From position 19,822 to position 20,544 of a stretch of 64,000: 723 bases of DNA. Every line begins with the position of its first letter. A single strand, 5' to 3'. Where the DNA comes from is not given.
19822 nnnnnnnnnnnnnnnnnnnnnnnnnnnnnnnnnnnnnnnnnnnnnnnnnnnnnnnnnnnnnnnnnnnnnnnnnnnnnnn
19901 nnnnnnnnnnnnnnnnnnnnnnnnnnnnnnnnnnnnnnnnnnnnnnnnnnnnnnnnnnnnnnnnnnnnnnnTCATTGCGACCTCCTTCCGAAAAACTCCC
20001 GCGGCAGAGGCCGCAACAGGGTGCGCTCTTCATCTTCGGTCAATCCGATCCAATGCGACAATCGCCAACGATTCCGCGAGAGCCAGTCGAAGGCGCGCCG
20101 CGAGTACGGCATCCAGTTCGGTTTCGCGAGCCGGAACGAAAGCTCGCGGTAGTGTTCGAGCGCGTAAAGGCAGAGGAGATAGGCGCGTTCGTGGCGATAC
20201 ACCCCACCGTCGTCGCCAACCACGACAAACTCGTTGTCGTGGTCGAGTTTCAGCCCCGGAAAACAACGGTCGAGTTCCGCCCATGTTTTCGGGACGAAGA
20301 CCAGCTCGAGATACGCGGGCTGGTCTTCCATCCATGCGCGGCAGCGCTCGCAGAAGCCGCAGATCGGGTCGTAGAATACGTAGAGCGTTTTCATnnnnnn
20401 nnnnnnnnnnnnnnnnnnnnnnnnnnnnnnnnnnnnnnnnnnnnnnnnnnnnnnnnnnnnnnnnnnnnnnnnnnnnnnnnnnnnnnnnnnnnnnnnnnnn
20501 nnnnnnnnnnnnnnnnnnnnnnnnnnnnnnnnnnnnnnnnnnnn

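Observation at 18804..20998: Operon of three tandem DCC-family (DUF393) thiol-disulfide oxidoreductase paralogs led by a membrane protein and a His-rich mini-ORF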

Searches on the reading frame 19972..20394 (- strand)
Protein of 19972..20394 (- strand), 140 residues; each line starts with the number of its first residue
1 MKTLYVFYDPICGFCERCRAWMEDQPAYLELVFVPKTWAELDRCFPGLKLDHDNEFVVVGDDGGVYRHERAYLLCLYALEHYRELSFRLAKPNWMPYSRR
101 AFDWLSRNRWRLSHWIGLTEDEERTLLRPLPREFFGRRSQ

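Call 3: search_protein_families(library=pfam, proteins=[window:19972-20394:-], max_evalue=0.01)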
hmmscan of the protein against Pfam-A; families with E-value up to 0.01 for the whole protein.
window:19972-20394:- (140 aa): 1 family
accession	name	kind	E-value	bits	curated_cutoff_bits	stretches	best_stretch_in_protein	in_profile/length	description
PF04134.17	DCC1-like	-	5.8e-09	37.6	27.8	1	6-113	1-111/113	DCC1-like thiol-disulfide oxidoreductase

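Call 6: search_protein_families(library=ncbifam, proteins=[window:19972-20394:-], max_evalue=0.01)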
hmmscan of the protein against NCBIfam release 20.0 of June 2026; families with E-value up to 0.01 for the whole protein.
window:19972-20394:- (140 aa): 0 families

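Call 95: find_related_loci(query=window:19972-20394:-, collection=metagenome_contigs, flank=4000)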
Query window:19972-20394:- (140 aa) in metagenome_contigs; peptide patterns used: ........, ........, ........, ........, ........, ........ (x = any residue, [..] = any of these).
117 stretches matched a pattern; 3 encode a relative of the query (tblastn E <= 1e-3); 3 distinct loci.
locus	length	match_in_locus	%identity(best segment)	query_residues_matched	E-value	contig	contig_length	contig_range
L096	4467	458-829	45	1-125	3e-32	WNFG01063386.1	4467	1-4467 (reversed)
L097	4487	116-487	45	1-125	3e-32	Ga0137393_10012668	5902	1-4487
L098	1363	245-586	44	1-113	1e-25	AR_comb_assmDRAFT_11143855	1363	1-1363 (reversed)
